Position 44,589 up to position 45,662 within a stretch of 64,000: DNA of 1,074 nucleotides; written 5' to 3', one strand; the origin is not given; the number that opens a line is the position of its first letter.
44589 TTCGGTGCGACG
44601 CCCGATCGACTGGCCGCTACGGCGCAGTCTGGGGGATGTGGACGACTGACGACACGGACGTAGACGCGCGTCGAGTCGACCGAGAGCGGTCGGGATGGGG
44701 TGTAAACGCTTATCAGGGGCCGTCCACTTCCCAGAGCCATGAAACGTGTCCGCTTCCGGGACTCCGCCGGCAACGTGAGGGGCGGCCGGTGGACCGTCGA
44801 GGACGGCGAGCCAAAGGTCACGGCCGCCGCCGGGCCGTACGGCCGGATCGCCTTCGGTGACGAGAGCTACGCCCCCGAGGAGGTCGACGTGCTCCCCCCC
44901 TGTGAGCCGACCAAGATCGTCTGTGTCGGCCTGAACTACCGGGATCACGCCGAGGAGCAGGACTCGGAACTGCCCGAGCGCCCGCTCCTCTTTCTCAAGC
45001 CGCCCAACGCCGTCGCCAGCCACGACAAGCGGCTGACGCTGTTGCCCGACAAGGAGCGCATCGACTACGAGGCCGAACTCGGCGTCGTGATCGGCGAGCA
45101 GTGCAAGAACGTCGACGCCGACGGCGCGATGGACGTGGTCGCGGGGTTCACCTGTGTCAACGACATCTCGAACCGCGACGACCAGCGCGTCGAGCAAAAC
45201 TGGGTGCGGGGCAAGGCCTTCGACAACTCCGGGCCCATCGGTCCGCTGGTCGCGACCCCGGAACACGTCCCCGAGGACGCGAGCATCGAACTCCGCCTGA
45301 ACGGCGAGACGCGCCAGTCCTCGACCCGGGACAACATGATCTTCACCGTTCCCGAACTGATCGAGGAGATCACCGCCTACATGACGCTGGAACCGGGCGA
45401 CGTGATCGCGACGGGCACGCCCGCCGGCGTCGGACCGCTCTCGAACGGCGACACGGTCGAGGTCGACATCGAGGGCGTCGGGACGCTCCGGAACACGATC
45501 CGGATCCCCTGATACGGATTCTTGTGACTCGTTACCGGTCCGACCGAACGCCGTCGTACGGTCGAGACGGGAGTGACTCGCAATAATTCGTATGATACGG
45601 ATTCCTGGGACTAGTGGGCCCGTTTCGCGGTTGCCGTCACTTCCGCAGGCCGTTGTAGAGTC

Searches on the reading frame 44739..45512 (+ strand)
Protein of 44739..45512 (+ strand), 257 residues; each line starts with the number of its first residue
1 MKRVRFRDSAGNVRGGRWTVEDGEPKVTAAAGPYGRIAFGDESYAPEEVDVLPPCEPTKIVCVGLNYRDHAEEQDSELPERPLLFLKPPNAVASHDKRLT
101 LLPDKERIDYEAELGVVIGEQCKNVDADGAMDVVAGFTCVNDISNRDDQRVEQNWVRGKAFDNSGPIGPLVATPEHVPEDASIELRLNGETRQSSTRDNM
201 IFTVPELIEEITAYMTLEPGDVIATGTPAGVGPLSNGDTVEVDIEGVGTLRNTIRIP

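Call 27: find_encoding_contigs(protein=window:44739-45512:+, flank=10000, max_places=10)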
Protein window:44739-45512:+ (257 aa): no gene with exactly this product is on record in the collection.

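Call 62: find_homologous_proteins(query=window:44739-45509:+)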
Query window:44739-45509:+ (257 aa): 8000 proteins with E <= 0.001 among 8000 candidates; the best 120 are listed.
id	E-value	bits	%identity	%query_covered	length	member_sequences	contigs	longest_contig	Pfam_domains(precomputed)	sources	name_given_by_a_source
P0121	1.4e-169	580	100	100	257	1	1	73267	PF01557.24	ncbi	ncbi:MAG: fumarylacetoacetate hydrolase family protein [Haloarculaceae archaeon]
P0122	4.3e-146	503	84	100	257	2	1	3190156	PF01557.24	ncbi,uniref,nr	ncbi:fumarylacetoacetate hydrolase family protein [Halomicroarcula sp. GCM10025324]|uniref:fumarylac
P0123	2.8e-145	501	85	100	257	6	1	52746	PF01557.24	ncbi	-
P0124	7.8e-145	499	84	100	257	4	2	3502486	PF01557.24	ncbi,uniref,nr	ncbi:fumarylacetoacetate hydrolase family protein [Halomicroarcula sp. GCM10025817]|uniref:fumarylac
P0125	1.3e-144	498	84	100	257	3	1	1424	PF01557.24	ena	-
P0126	2.2e-143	494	84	100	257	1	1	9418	PF01557.24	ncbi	ncbi:MAG: fumarylacetoacetate hydrolase family protein [Haloarculaceae archaeon]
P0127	1.9e-142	491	82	100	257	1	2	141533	PF01557.24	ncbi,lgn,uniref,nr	ncbi:2-keto-4-pentenoate hydratase/2-oxohepta-3-ene-1,7-dioic acid hydratase (catechol pathway) [Hal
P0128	2.0e-142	491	82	100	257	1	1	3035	PF01557.24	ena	-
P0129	2.2e-142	491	82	100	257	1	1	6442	PF01557.24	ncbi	ncbi:MAG: fumarylacetoacetate hydrolase family protein [Haloarcula sp.]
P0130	2.2e-142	491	85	100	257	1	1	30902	PF01557.24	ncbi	-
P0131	3.9e-142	490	82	100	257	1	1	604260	PF01557.24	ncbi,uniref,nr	ncbi:fumarylacetoacetate hydrolase family protein [Haloarcula sp. S1AR25-5A]|uniref:Fumarylacetoacet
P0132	5.5e-142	490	82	100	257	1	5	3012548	PF01557.24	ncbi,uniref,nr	ncbi:2-hydroxyhepta-2,4-diene-1,7-dioate isomerase [Haloarcula taiwanensis]|uniref:2-hydroxyhepta-2,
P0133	6.5e-142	490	81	100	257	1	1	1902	PF01557.24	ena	-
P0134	6.6e-142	490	82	100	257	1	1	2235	PF01557.24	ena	-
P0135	8.5e-142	489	81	100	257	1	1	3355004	PF01557.24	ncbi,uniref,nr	ncbi:fumarylacetoacetate hydrolase family protein [Halomicrobium urmianum]|uniref:fumarylacetoacetat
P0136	9.0e-142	489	81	100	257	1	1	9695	PF01557.24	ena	-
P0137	1.0e-141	489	82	100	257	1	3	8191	PF01557.24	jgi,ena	-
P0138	1.0e-141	489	82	100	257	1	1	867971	PF01557.24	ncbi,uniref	ncbi:fumarylacetoacetate hydrolase family protein [Haloarcula brevis]|uniref:fumarylacetoacetate hyd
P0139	1.3e-141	489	82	100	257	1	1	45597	PF01557.24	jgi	jgi:2-keto-4-pentenoate hydratase/2-oxohepta-3-ene-1,7-dioic acid hydratase in catechol pathway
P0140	1.3e-141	489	82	100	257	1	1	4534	PF01557.24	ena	-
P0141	1.7e-141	488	82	100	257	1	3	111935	PF01557.24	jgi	-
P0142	1.9e-141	488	82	100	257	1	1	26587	PF01557.24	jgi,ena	jgi:2-keto-4-pentenoate hydratase/2-oxohepta-3-ene-1,7-dioic acid hydratase in catechol pathway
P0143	1.9e-141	488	82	100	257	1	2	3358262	PF01557.24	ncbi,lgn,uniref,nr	ncbi:fumarylacetoacetate hydrolase family protein [Haloarcula rubripromontorii]|uniref:2-hydroxyhept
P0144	2.4e-141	488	81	100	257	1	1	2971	PF01557.24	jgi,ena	jgi:2-keto-4-pentenoate hydratase/2-oxohepta-3-ene-1,7-dioic acid hydratase in catechol pathway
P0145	2.8e-141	487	82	100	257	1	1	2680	PF01557.24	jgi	jgi:2-keto-4-pentenoate hydratase/2-oxohepta-3-ene-1,7-dioic acid hydratase in catechol pathway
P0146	2.8e-141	487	82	100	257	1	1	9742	PF01557.24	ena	-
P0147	3.0e-141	487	81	100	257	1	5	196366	PF01557.24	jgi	-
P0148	3.3e-141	487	82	100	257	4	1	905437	PF01557.24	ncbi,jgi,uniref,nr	ncbi:fumarylacetoacetate hydrolase family protein [Haloarcula sp. 1CSR25-25]|uniref:fumarylacetoacet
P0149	3.4e-141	487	82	100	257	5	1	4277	PF01557.24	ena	-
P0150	3.6e-141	487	81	100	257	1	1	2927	PF01557.24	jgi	jgi:2-keto-4-pentenoate hydratase/2-oxohepta-3-ene-1,7-dioic acid hydratase in catechol pathway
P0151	4.1e-141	487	82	100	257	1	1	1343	PF01557.24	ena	-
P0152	4.2e-141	487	81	100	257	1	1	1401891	PF01557.24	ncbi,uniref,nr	ncbi:2-hydroxyhepta-2,4-diene-1,7-dioate isomerase [Haloarcula mannanilytica]|uniref:2-hydroxyhepta-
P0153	4.9e-141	487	81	100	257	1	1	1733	PF01557.24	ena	-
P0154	5.2e-141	487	81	100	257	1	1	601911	PF01557.24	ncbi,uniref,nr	ncbi:2-hydroxyhepta-2,4-diene-1,7-dioate isomerase [Haloarcula rubripromontorii]|uniref:2-hydroxyhep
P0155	5.3e-141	487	81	100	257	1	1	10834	PF01557.24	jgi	jgi:2-keto-4-pentenoate hydratase/2-oxohepta-3-ene-1,7-dioic acid hydratase in catechol pathway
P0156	5.6e-141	486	82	100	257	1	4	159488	PF01557.24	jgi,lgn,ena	-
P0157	6.8e-141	486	81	100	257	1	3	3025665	PF01557.24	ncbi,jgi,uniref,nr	ncbi:fumarylacetoacetate hydrolase family protein [Haloarcula hispanica]|uniref:FAA hydrolase family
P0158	7.5e-141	486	81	100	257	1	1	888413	PF01557.24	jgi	-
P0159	7.5e-141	486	81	100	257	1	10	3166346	PF01557.24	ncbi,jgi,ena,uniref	ncbi:fumarylacetoacetate hydrolase family protein [Haloarcula amylolytica]|jgi:2-keto-4-pentenoate h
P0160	8.0e-141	486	81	100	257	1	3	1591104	PF01557.24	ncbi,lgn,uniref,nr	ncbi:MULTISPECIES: fumarylacetoacetate hydrolase family protein [Haloarcula]|uniref:2-hydroxyhepta-2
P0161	9.7e-141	486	81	100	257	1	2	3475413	PF01557.24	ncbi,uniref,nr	ncbi:FAA hydrolase family protein [Haloarcula sp. CBA1130]|uniref:fumarylacetoacetate hydrolase fami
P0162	1.1e-140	485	81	100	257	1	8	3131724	PF01557.24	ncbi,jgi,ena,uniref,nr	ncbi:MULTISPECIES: fumarylacetoacetate hydrolase family protein [Haloarcula]|jgi:2-keto-4-pentenoate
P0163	1.2e-140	485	81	100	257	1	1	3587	PF01557.24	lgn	-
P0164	1.2e-140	485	81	100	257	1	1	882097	PF01557.24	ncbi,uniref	ncbi:fumarylacetoacetate hydrolase family protein [Haloarcula japonica]|uniref:fumarylacetoacetate h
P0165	1.4e-140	485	81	100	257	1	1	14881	PF01557.24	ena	-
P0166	1.4e-140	485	81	100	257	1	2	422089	PF01557.24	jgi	-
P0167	1.5e-140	485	82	100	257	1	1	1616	PF01557.24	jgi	-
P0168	1.7e-140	485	81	100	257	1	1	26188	PF01557.24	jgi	-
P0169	1.8e-140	485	81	100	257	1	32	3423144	PF01557.24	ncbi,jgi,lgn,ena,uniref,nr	ncbi:2-hydroxyhepta-2,4-diene-1,7-dioate isomerase [Haloarcula hispanica N601]|uniref:2-hydroxyhepta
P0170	2.0e-140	485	81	100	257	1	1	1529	PF01557.24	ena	-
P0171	2.0e-140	485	81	100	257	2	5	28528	PF01557.24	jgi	jgi:2-keto-4-pentenoate hydratase/2-oxohepta-3-ene-1,7-dioic acid hydratase in catechol pathway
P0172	2.3e-140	484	81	100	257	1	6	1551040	PF01557.24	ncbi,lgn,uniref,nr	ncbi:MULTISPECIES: fumarylacetoacetate hydrolase family protein [Haloarcula]|uniref:2-hydroxyhepta-2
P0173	2.6e-140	484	81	100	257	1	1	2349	PF01557.24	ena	-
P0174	2.8e-140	484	81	100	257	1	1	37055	PF01557.24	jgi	-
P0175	2.9e-140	484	81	100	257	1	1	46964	PF01557.24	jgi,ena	-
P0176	2.9e-140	484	81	100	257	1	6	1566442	PF01557.24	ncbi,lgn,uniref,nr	ncbi:fumarylacetoacetate hydrolase family protein [Haloarcula argentinensis]|uniref:Fumarylacetoacet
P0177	4.2e-140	484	81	100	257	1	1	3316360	PF01557.24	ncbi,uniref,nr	ncbi:2-keto-4-pentenoate hydratase/2-oxohepta-3-ene-1,7-dioic acid hydratase in catechol pathway [Ha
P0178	4.2e-140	484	81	100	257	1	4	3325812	PF01557.24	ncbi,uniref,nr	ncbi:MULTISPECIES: fumarylacetoacetate hydrolase family protein [Halomicrobium]|uniref:2-hydroxyhept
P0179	4.3e-140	484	81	100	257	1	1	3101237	PF01557.24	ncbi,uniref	ncbi:fumarylacetoacetate hydrolase family protein [Haloarcula sp. KBTZ06]|uniref:fumarylacetoacetate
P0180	4.6e-140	483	81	100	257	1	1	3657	PF01557.24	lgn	-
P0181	5.0e-140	483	80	100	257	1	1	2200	PF01557.24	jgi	jgi:2-keto-4-pentenoate hydratase/2-oxohepta-3-ene-1,7-dioic acid hydratase in catechol pathway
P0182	5.7e-140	483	81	100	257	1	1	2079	PF01557.24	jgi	jgi:2-keto-4-pentenoate hydratase/2-oxohepta-3-ene-1,7-dioic acid hydratase in catechol pathway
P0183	6.2e-140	483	82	100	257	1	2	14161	PF01557.24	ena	-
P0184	6.8e-140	483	81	100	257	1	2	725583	PF01557.24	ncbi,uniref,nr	ncbi:fumarylacetoacetate hydrolase family protein [Haloarcula sebkhae]|uniref:Fumarylacetoacetate hy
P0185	6.9e-140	483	81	100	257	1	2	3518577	PF01557.24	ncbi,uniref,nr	ncbi:fumarylacetoacetate hydrolase family protein [Halomicrobium salinisoli]|uniref:fumarylacetoacet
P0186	1.1e-139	482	81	100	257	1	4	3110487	PF01557.24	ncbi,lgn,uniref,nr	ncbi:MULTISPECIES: fumarylacetoacetate hydrolase family protein [Halomicrobium]|uniref:5-oxopent-3-e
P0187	1.3e-139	482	81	100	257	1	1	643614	PF01557.24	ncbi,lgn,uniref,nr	ncbi:fumarylacetoacetate hydrolase family protein [Halomicrobium katesii]|uniref:fumarylacetoacetate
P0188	1.4e-139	482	81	100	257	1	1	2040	PF01557.24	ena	-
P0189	1.5e-139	482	82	100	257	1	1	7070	PF01557.24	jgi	jgi:2-keto-4-pentenoate hydratase/2-oxohepta-3-ene-1,7-dioic acid hydratase in catechol pathway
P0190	2.0e-139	481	81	100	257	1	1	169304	PF01557.24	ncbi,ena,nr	ncbi:2-hydroxyhepta-2,4-diene-1,7-dioate isomerase [Halobacteriales archaeon QS_4_62_28]|nr:MAG: 2-h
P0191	2.3e-139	481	80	100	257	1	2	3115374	PF01557.24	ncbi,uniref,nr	ncbi:fumarylacetoacetate hydrolase family protein [Haloarcula sp. NS06]|uniref:fumarylacetoacetate h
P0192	1.3e-138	479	78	100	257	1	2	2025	PF01557.24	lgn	-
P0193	1.4e-138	479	81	100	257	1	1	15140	PF01557.24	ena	-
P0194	1.6e-138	478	81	100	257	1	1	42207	PF01557.24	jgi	-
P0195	1.7e-138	478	80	100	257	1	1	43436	PF01557.24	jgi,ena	-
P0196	6.8e-138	476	80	100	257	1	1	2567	PF01557.24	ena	-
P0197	9.4e-138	476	79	100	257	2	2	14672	PF01557.24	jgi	jgi:2-keto-4-pentenoate hydratase/2-oxohepta-3-ene-1,7-dioic acid hydratase in catechol pathway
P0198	9.8e-138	476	80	100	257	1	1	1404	PF01557.24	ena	-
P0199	1.4e-137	475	80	100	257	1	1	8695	PF01557.24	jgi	-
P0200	1.5e-137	475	78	100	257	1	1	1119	PF01557.24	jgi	jgi:2-keto-4-pentenoate hydratase/2-oxohepta-3-ene-1,7-dioic acid hydratase in catechol pathway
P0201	1.6e-137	475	81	100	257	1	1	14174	PF01557.24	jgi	jgi:2-keto-4-pentenoate hydratase/2-oxohepta-3-ene-1,7-dioic acid hydratase in catechol pathway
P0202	2.6e-137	474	79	100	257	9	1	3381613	PF01557.24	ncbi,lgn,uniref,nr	ncbi:2-hydroxyhepta-2,4-diene-1,7-dioate isomerase [Halorientalis sp. IM1011]|uniref:fumarylacetoace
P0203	2.9e-137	474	79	100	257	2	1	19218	PF01557.24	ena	-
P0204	3.5e-137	474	77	100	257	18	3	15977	PF01557.24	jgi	jgi:2-keto-4-pentenoate hydratase/2-oxohepta-3-ene-1,7-dioic acid hydratase in catechol pathway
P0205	4.8e-137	474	80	100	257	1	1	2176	PF01557.24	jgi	jgi:2-keto-4-pentenoate hydratase/2-oxohepta-3-ene-1,7-dioic acid hydratase in catechol pathway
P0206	1.2e-136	472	79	100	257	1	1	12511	PF01557.24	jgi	jgi:2-keto-4-pentenoate hydratase/2-oxohepta-3-ene-1,7-dioic acid hydratase in catechol pathway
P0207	1.3e-136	472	79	100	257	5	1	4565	PF01557.24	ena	-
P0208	2.7e-136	471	79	100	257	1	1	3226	PF01557.24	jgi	-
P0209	3.3e-136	471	79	100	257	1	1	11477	PF01557.24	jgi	jgi:2-keto-4-pentenoate hydratase/2-oxohepta-3-ene-1,7-dioic acid hydratase in catechol pathway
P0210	4.2e-136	470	79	100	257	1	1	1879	PF01557.24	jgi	jgi:2-keto-4-pentenoate hydratase/2-oxohepta-3-ene-1,7-dioic acid hydratase in catechol pathway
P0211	1.2e-135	469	79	100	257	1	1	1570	PF01557.24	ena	-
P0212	1.3e-135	469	80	100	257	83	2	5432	PF01557.24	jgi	jgi:2-keto-4-pentenoate hydratase/2-oxohepta-3-ene-1,7-dioic acid hydratase in catechol pathway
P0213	2.9e-135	468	79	100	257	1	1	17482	PF01557.24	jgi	jgi:2-keto-4-pentenoate hydratase/2-oxohepta-3-ene-1,7-dioic acid hydratase in catechol pathway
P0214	3.0e-135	468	79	100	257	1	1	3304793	PF01557.24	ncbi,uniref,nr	ncbi:fumarylacetoacetate hydrolase family protein [Haloarcula litorea]|uniref:fumarylacetoacetate hy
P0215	3.1e-135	468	78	100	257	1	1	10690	PF01557.24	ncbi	ncbi:MAG: fumarylacetoacetate hydrolase family protein [Halorientalis sp.]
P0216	6.4e-135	467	77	100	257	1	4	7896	PF01557.24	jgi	jgi:2-keto-4-pentenoate hydratase/2-oxohepta-3-ene-1,7-dioic acid hydratase in catechol pathway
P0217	1.5e-134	465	78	100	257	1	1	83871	PF01557.24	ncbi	ncbi:MAG: fumarylacetoacetate hydrolase family protein [Halorientalis sp.]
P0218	2.1e-134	465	77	100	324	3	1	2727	PF01557.24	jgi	jgi:2-keto-4-pentenoate hydratase/2-oxohepta-3-ene-1,7-dioic acid hydratase in catechol pathway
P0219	3.4e-134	464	77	100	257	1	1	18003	PF01557.24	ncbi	ncbi:MAG: fumarylacetoacetate hydrolase family protein [Haloarculaceae archaeon]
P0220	5.4e-134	464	79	100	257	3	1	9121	PF01557.24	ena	-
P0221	5.4e-134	464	75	100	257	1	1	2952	PF01557.24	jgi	jgi:2-keto-4-pentenoate hydratase/2-oxohepta-3-ene-1,7-dioic acid hydratase in catechol pathway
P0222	1.9e-133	462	76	100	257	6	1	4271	PF01557.24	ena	-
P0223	2.8e-133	461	77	100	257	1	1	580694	PF01557.24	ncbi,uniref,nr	ncbi:fumarylacetoacetate hydrolase family protein [Halorientalis pallida]|uniref:FAA hydrolase famil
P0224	3.9e-133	461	77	100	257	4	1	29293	PF01557.24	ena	-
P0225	8.7e-133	460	77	100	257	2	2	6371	PF01557.24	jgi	-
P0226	1.2e-132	459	75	100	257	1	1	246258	PF01557.24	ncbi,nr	ncbi:fumarylacetoacetate hydrolase family protein [Haloarculaceae archaeon H-GB1-1]|nr:fumarylacetoa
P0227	1.0e-131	456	75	100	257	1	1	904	PF01557.24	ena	-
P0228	2.0e-131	455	76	100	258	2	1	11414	PF01557.24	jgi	jgi:2-keto-4-pentenoate hydratase/2-oxohepta-3-ene-1,7-dioic acid hydratase in catechol pathway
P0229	2.8e-131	455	76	100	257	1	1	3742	PF01557.24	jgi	jgi:2-keto-4-pentenoate hydratase/2-oxohepta-3-ene-1,7-dioic acid hydratase in catechol pathway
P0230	4.4e-131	454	76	100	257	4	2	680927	PF01557.24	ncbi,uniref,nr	ncbi:fumarylacetoacetate hydrolase family protein [Halorientalis brevis]|uniref:Fumarylacetoacetate 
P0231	6.8e-131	453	76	100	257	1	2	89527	PF01557.24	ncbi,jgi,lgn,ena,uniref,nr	ncbi:fumarylacetoacetate hydrolase family protein [Halorientalis sp.]|jgi:2-keto-4-pentenoate hydrat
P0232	9.1e-131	453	75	100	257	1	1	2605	PF01557.24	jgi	-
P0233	1.3e-130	452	78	99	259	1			PF01557.24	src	-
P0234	1.4e-130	452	75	100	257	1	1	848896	PF01557.24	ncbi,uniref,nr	ncbi:fumarylacetoacetate hydrolase family protein [Halorientalis salina]|uniref:fumarylacetoacetate 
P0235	1.9e-128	445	74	100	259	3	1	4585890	PF01557.24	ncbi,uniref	ncbi:fumarylacetoacetate hydrolase family protein [Halosimplex sp. TS25]|uniref:fumarylacetoacetate 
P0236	1.5e-127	442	73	100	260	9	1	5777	PF01557.24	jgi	jgi:2-keto-4-pentenoate hydratase/2-oxohepta-3-ene-1,7-dioic acid hydratase in catechol pathway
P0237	2.2e-127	442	74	100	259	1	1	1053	PF01557.24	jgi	-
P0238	4.8e-127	441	74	100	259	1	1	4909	PF01557.24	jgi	-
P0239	5.0e-127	441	74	100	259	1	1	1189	PF01557.24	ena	-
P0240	6.2e-127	440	73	100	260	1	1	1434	PF01557.24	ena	-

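Call 63: find_encoding_contigs(protein=P0123, flank=1500, max_places=3)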
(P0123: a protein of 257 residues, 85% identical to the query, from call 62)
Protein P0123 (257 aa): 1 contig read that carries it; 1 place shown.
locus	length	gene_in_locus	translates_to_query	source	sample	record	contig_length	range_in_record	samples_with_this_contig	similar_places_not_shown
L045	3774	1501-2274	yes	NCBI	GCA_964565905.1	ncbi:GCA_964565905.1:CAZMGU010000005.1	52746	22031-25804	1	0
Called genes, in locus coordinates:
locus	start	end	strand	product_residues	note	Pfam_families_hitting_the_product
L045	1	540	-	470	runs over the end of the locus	PF26486:DUF8157, PF13489:Methyltransf_23, PF08242:Methyltransf_12 (weak), PF26487:DUF8157_C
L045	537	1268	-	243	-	PF03807:F420_oxidored (faint), PF02153:PDH_N (weak)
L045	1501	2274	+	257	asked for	PF01557:FAA_hydrolase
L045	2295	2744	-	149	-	PF05425:CopD (weak)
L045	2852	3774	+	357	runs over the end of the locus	PF00155:Aminotran_1_2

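Call 64: find_encoding_contigs(protein=P0122, flank=1500, max_places=3)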
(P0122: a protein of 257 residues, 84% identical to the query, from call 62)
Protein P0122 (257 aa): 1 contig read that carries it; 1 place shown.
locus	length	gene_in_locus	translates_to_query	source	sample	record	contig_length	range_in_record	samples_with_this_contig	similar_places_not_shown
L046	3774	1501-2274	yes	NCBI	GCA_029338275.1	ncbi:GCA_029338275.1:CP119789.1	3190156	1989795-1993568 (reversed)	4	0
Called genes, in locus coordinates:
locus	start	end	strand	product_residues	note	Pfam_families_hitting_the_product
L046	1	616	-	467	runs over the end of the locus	PF26486:DUF8157, PF13489:Methyltransf_23, PF08242:Methyltransf_12, PF26487:DUF8157_C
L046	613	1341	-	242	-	PF03807:F420_oxidored (faint)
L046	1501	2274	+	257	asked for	PF01557:FAA_hydrolase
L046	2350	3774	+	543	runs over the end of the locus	PF00890:FAD_binding_2 (faint), PF01266:DAO (weak), PF01494:FAD_binding_3 (faint), PF13450:NAD_binding_8 (weak), PF00732:GMC_oxred_N, PF05199:GMC_oxred_C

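Call 65: find_encoding_contigs(protein=P0130, flank=1500, max_places=3)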
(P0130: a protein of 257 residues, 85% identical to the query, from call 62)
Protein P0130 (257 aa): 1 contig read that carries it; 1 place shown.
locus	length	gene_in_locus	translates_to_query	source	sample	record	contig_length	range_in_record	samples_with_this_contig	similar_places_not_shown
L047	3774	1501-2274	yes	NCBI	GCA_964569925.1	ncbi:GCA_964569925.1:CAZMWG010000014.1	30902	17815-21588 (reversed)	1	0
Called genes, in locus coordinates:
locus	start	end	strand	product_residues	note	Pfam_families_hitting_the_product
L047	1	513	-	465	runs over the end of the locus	PF26486:DUF8157, PF13489:Methyltransf_23, PF08242:Methyltransf_12, PF26487:DUF8157_C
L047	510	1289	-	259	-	-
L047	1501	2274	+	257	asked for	PF01557:FAA_hydrolase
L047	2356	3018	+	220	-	PF07853:DUF1648, PF13630:SdpI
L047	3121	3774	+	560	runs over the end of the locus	PF00890:FAD_binding_2 (faint), PF01266:DAO (weak), PF01494:FAD_binding_3 (weak), PF13450:NAD_binding_8 (weak), PF00732:GMC_oxred_N, PF05199:GMC_oxred_C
